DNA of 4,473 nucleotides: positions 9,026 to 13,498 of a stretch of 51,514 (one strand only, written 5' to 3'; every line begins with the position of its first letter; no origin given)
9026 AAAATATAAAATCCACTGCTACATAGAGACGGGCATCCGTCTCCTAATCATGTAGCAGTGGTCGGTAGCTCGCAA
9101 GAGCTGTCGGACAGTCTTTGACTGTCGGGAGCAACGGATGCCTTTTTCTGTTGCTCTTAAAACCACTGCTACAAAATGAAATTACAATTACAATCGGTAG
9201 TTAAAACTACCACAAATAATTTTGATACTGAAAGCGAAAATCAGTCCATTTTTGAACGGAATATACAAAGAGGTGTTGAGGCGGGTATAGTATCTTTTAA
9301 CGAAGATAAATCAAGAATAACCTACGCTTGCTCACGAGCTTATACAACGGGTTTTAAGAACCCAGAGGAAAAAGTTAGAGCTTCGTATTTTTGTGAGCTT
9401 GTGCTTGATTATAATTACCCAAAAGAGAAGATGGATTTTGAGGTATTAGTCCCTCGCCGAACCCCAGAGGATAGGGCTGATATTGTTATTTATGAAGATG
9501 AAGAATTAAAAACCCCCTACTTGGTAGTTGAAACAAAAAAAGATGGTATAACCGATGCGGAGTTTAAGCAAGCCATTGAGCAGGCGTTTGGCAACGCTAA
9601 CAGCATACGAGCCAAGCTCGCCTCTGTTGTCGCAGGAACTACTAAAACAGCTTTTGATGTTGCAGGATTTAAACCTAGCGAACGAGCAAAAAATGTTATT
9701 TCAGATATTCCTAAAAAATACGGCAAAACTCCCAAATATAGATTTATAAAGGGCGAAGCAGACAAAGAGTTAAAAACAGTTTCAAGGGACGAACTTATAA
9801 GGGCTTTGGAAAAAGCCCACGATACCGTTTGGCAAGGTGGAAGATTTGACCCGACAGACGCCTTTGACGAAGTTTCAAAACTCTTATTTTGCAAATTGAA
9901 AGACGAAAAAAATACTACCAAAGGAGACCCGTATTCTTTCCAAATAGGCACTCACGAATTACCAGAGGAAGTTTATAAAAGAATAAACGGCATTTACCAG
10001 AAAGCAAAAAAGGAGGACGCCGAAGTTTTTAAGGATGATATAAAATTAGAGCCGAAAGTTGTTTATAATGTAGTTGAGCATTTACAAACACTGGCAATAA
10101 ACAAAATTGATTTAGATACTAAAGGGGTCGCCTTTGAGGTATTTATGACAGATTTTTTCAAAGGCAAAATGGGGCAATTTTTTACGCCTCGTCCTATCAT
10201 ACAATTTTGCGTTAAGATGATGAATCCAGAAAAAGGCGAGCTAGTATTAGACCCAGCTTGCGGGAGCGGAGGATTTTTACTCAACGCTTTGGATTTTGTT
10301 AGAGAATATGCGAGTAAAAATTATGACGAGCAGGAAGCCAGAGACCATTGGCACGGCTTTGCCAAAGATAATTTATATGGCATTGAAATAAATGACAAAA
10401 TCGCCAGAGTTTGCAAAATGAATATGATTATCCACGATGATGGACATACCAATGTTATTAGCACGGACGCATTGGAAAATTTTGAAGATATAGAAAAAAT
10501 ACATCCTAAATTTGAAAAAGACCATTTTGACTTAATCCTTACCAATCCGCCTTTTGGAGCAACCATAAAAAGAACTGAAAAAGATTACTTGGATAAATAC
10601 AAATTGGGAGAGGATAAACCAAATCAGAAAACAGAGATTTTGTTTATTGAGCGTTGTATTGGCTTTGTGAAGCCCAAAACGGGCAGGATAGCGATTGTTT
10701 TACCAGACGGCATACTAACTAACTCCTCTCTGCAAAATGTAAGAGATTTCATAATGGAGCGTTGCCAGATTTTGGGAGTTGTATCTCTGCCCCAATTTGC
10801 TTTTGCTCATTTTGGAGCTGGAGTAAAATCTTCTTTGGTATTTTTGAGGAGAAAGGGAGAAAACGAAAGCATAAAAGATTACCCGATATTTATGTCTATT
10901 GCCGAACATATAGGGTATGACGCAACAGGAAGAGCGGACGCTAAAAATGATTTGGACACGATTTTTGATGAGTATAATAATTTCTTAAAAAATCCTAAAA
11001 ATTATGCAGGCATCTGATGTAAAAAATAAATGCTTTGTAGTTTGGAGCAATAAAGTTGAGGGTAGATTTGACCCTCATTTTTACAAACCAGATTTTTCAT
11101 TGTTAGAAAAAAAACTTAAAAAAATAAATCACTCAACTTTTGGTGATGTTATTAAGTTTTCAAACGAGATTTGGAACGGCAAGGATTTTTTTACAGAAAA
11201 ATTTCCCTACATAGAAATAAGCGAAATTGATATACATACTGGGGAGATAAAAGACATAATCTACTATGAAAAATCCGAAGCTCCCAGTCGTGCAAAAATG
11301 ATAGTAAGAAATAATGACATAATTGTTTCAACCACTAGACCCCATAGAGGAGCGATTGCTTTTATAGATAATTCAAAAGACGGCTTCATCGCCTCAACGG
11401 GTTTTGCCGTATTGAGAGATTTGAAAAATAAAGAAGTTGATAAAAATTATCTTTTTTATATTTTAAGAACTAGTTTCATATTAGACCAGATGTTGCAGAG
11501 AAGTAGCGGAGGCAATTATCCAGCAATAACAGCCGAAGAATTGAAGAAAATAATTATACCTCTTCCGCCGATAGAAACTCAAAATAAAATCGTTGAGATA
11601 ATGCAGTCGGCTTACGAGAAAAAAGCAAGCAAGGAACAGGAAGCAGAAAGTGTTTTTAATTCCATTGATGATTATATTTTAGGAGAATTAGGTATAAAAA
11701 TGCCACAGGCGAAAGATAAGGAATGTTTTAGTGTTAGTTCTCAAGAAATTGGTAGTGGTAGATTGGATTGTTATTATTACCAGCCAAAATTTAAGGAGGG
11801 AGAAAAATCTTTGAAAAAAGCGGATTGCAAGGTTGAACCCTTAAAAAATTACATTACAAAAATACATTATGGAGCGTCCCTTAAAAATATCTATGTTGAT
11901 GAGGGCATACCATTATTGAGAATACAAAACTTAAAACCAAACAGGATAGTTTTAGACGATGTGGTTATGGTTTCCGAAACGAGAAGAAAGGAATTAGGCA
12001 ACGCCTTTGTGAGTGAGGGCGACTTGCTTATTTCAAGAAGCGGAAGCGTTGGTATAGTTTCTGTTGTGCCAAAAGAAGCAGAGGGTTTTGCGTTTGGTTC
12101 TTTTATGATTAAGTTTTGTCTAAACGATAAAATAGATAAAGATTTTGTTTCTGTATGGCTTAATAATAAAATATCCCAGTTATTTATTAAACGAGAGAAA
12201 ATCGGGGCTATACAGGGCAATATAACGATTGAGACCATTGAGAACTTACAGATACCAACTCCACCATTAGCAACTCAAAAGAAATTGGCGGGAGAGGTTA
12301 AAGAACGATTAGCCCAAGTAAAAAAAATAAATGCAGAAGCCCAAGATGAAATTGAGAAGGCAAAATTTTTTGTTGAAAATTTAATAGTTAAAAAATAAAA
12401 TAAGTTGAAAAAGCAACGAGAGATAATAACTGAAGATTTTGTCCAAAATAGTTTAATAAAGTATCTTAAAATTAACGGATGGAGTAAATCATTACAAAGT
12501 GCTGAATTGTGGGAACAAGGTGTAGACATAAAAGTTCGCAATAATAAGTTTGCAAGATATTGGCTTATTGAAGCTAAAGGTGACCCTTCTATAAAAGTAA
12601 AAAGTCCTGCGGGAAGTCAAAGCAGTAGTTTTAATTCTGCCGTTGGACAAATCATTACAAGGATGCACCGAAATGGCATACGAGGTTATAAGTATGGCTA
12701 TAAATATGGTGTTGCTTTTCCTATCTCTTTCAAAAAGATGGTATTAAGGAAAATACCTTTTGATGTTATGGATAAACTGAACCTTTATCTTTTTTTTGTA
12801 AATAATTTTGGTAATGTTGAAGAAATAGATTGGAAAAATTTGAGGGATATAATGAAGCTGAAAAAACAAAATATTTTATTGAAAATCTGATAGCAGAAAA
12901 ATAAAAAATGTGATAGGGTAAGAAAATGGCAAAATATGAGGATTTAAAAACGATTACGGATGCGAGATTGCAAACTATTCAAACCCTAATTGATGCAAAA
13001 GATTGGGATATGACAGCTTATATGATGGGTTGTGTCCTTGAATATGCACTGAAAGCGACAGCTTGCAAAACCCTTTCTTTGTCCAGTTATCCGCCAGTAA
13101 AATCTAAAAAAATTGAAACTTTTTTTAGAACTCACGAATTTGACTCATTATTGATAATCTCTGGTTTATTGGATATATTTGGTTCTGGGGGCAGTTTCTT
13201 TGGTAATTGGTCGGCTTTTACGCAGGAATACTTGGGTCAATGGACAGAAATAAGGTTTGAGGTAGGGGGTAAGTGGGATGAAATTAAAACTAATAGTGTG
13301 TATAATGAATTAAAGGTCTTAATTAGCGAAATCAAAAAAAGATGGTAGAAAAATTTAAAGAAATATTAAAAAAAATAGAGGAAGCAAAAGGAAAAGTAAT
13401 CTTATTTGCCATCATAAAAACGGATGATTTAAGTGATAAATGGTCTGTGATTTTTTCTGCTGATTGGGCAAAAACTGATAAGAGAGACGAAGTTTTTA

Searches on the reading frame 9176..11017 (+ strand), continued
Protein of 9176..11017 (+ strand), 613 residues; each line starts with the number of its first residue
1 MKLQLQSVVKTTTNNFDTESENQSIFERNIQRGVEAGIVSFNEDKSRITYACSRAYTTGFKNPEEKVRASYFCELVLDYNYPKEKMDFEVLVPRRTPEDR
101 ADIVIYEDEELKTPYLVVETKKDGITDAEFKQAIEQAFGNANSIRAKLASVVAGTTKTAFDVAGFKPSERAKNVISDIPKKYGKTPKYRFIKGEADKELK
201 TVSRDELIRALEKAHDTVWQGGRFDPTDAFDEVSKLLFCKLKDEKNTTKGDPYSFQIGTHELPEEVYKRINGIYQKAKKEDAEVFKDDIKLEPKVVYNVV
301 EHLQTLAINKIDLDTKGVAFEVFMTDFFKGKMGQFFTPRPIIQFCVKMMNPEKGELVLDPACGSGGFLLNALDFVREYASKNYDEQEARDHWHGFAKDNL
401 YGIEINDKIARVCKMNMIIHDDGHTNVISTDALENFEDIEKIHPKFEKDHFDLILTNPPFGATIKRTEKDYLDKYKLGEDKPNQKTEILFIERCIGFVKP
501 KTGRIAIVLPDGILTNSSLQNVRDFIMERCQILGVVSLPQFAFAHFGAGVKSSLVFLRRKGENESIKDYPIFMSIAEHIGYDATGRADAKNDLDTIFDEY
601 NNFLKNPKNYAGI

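Call 70: find_encoding_contigs(protein=P0205, flank=3500, max_places=10)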
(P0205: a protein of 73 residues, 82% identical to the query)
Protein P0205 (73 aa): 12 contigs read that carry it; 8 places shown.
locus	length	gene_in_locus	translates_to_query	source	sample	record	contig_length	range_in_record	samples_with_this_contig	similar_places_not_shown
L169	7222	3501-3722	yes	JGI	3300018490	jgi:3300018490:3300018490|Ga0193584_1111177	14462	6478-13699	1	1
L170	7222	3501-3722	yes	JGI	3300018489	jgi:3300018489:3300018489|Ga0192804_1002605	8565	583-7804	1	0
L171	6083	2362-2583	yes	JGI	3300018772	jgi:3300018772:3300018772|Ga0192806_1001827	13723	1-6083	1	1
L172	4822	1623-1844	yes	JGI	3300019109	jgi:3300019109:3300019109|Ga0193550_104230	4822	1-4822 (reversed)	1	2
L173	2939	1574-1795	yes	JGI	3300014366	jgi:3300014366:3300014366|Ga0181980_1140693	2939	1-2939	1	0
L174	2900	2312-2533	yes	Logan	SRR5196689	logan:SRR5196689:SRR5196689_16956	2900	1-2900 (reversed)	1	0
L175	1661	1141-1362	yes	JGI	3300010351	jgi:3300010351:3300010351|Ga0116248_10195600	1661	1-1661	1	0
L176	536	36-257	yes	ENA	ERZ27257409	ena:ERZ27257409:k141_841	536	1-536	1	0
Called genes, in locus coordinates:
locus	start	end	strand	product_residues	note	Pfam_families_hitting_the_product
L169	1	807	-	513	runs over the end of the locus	PF01751:Toprim (weak), PF13362:Toprim_3 (weak), PF13662:Toprim_4, PF13155:Toprim_2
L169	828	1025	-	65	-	-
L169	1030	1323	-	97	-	PF18903:DUF5659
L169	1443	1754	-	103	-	-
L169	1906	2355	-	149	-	-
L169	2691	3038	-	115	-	-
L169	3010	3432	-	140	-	-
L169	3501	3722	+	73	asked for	PF12728:HTH_17, PF13411:MerR_1, PF00376:MerR (weak)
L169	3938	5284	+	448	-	PF01555:N6_N4_Mtase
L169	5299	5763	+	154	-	-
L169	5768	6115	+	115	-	-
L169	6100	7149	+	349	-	PF04851:ResIII (weak)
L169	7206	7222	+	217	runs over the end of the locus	-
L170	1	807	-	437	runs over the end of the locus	PF13662:Toprim_4, PF01751:Toprim (weak), PF13155:Toprim_2, PF13362:Toprim_3 (weak)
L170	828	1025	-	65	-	-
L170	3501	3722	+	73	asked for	PF12728:HTH_17, PF13411:MerR_1, PF00376:MerR (weak)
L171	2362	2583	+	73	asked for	PF12728:HTH_17, PF13411:MerR_1, PF00376:MerR (weak)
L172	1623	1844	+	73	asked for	PF12728:HTH_17, PF13411:MerR_1, PF00376:MerR (weak)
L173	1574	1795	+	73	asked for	PF12728:HTH_17, PF13411:MerR_1, PF00376:MerR (weak)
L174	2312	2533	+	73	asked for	PF12728:HTH_17, PF13411:MerR_1, PF00376:MerR (weak)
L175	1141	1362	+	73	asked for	PF12728:HTH_17, PF13411:MerR_1, PF00376:MerR (weak)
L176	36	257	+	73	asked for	PF12728:HTH_17, PF13411:MerR_1, PF00376:MerR (weak)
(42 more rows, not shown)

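Call 71: find_encoding_contigs(protein=P0133, flank=3500, max_places=10)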
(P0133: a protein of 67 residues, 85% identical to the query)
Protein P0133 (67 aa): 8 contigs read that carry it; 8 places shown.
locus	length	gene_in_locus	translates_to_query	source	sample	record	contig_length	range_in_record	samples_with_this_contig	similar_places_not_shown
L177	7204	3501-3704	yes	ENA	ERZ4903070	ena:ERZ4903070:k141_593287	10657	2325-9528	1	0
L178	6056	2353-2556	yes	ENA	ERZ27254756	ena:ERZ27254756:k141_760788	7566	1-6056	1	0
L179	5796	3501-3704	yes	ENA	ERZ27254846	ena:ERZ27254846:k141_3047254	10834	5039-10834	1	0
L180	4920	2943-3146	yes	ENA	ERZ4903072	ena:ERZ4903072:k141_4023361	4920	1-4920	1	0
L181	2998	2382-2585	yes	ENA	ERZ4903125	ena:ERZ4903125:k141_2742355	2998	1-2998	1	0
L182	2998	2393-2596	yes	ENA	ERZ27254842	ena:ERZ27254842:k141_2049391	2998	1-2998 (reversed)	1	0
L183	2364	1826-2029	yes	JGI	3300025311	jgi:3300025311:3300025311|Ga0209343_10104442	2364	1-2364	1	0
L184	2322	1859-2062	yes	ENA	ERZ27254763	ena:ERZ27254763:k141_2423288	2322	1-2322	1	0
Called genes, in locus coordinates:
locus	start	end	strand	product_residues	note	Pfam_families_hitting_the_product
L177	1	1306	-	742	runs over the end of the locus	PF12965:DUF3854 (faint), PF13155:Toprim_2, PF27228:MTBMA_p00010_2nd (faint)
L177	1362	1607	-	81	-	-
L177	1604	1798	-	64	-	-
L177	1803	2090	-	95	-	PF18903:DUF5659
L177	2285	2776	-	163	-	-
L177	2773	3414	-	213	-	-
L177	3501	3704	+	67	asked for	PF12728:HTH_17, PF13411:MerR_1, PF00376:MerR (weak)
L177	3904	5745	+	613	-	PF01555:N6_N4_Mtase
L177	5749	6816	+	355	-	PF04851:ResIII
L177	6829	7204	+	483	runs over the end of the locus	-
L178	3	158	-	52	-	?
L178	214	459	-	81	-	-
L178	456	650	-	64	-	-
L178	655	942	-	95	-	PF18903:DUF5659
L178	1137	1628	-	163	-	-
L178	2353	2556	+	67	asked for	PF12728:HTH_17, PF13411:MerR_1, PF00376:MerR (weak)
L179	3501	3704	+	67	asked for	PF12728:HTH_17, PF13411:MerR_1, PF00376:MerR (weak)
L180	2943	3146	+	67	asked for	PF12728:HTH_17, PF13411:MerR_1, PF00376:MerR (weak)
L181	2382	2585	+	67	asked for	PF12728:HTH_17, PF13411:MerR_1, PF00376:MerR (weak)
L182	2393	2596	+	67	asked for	PF12728:HTH_17, PF13411:MerR_1, PF00376:MerR (weak)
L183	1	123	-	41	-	?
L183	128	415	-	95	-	PF18903:DUF5659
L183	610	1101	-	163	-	-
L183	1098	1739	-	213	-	-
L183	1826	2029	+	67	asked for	PF12728:HTH_17, PF13411:MerR_1, PF00376:MerR (weak)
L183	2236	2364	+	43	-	?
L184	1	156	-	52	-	?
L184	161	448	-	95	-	PF18903:DUF5659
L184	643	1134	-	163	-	-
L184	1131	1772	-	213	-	-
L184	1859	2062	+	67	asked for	PF12728:HTH_17, PF13411:MerR_1, PF00376:MerR (weak)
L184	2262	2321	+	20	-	?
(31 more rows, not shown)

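Call 72: find_encoding_contigs(protein=P0190, flank=3500, max_places=10)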
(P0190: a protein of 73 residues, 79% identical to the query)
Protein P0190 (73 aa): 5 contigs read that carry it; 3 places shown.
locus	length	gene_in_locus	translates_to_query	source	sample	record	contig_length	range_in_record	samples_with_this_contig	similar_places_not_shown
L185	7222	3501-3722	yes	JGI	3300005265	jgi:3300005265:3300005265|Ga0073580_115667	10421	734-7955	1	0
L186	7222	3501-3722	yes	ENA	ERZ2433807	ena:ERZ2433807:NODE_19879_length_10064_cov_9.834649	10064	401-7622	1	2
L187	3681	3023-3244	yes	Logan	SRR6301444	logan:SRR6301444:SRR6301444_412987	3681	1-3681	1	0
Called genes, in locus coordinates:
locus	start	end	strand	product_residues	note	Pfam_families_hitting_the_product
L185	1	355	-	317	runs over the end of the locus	-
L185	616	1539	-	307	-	PF13662:Toprim_4, PF01751:Toprim (weak), PF13155:Toprim_2, PF13362:Toprim_3 (faint)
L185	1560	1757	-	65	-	-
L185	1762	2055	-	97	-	PF18903:DUF5659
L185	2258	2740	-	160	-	-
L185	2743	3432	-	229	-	-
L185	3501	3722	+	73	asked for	PF12728:HTH_17, PF13411:MerR_1, PF00376:MerR (faint)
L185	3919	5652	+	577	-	PF01555:N6_N4_Mtase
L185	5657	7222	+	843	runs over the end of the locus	PF04851:ResIII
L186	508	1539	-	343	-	PF01751:Toprim (weak), PF13662:Toprim_4, PF13155:Toprim_2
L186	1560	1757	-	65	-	-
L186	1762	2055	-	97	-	PF18903:DUF5659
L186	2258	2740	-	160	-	-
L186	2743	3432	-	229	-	-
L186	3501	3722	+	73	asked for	PF12728:HTH_17, PF13411:MerR_1, PF00376:MerR (faint)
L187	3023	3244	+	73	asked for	PF12728:HTH_17, PF13411:MerR_1, PF00376:MerR (faint)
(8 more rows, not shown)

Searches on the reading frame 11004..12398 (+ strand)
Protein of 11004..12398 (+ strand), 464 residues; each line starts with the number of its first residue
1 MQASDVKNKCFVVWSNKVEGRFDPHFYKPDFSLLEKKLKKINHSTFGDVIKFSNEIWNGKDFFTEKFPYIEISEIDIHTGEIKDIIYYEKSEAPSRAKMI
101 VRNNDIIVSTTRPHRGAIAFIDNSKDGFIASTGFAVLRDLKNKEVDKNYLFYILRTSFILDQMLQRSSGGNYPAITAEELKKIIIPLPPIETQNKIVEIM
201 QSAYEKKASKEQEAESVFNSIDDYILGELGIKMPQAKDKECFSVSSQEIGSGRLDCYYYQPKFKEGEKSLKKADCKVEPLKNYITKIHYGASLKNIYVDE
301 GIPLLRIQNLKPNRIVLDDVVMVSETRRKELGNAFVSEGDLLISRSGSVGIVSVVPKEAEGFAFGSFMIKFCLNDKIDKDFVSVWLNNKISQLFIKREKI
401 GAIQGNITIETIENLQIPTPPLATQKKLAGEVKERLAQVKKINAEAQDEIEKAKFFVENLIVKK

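Call 6: search_protein_families(library=pfam, proteins=[window:11004-12398:+], max_evalue=0.01)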
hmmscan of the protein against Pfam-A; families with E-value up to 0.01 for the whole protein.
window:11004-12398:+ (464 aa): 1 family
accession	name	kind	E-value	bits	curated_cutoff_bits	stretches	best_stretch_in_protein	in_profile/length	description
PF01420.25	Methylase_S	-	8.4e-29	101.4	22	2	47-213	18-162/168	Type I restriction modification DNA specificity domain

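Call 58: search_protein_families(library=padloc, proteins=[window:11004-12398:+], max_evalue=0.001)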
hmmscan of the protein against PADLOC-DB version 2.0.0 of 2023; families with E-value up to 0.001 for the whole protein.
window:11004-12398:+ (464 aa): 127 families (the best 25 are shown)
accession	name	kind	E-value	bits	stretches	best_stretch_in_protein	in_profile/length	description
PDLC03095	Specificity_I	-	5.9e-47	158.5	2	237-461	240-460/473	Type I specificity subunit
PDLC03105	Specificity_I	-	4.3e-43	146.4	2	276-454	239-420/448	Type I specificity subunit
PDLC03072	Specificity_I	-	2.8e-41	140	2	277-461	239-429/448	Type I specificity subunit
PDLC03107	Specificity_I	-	1.5e-40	137.5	1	47-452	9-375/392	Type I specificity subunit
PDLC03086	Specificity_I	-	2e-40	137.2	2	280-443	15-184/458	Type I specificity subunit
PDLC04137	mad5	-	4.6e-39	132.7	2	22-216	194-381/392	mads_5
PDLC03179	Specificity_I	-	4.7e-39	132.8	2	275-447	397-570/589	Type I specificity subunit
PDLC03089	Specificity_I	-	5.1e-39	132.6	2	277-429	7-162/446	Type I specificity subunit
PDLC03169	Specificity_I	-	2.2e-38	130.8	2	275-444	221-394/461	Type I specificity subunit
PDLC03069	Specificity_I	-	3.4e-38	129.8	2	280-444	195-366/387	Type I specificity subunit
PDLC03068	Specificity_I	-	2.4e-37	127.1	2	45-203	8-165/403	Type I specificity subunit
PDLC03148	Specificity_I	-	1.1e-36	124.6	1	46-453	40-440/453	Type I specificity subunit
PDLC03168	Specificity_I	-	8.5e-36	122.4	2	280-441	10-170/459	Type I specificity subunit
PDLC03194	Specificity_I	-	9.1e-36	121.7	2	63-215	35-179/391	Type I specificity subunit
PDLC03087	Specificity_I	-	9.3e-36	121.6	2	44-214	18-191/418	Type I specificity subunit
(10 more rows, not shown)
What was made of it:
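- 11004..12398 (+): Regulated gene 2: the specificity (S) subunit, overlapping the M gene by 14 nt. Pfam Methylase_S (call 6), PADLOC (call 58).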

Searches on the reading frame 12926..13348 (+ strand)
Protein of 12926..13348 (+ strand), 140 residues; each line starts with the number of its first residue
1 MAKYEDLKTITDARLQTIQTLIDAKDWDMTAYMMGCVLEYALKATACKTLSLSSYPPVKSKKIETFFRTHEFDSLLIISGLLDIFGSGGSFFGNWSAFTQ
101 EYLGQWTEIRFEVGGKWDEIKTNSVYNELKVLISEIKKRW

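Call 6: search_protein_families(library=pfam, proteins=[window:12926-13348:+], max_evalue=0.01)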
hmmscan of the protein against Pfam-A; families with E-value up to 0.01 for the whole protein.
window:12926-13348:+ (140 aa): 1 family
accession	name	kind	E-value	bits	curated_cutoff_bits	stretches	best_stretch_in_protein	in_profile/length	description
PF03937.21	Sdh5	-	0.0056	17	27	0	6-35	26-55/76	Flavinator of succinate dehydrogenase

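Call 57: search_protein_families(library=phrogs, proteins=[window:12926-13348:+], max_evalue=0.001)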
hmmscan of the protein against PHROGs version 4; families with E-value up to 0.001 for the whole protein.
window:12926-13348:+ (140 aa): 1 family
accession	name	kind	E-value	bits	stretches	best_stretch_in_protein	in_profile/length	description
phrog_5737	-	unknown function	3e-05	25.1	1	5-85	4-81/138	-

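Call 58: search_protein_families(library=padloc, proteins=[window:12926-13348:+], max_evalue=0.001)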
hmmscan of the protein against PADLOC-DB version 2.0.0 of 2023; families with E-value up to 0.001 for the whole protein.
window:12926-13348:+ (140 aa): 0 families
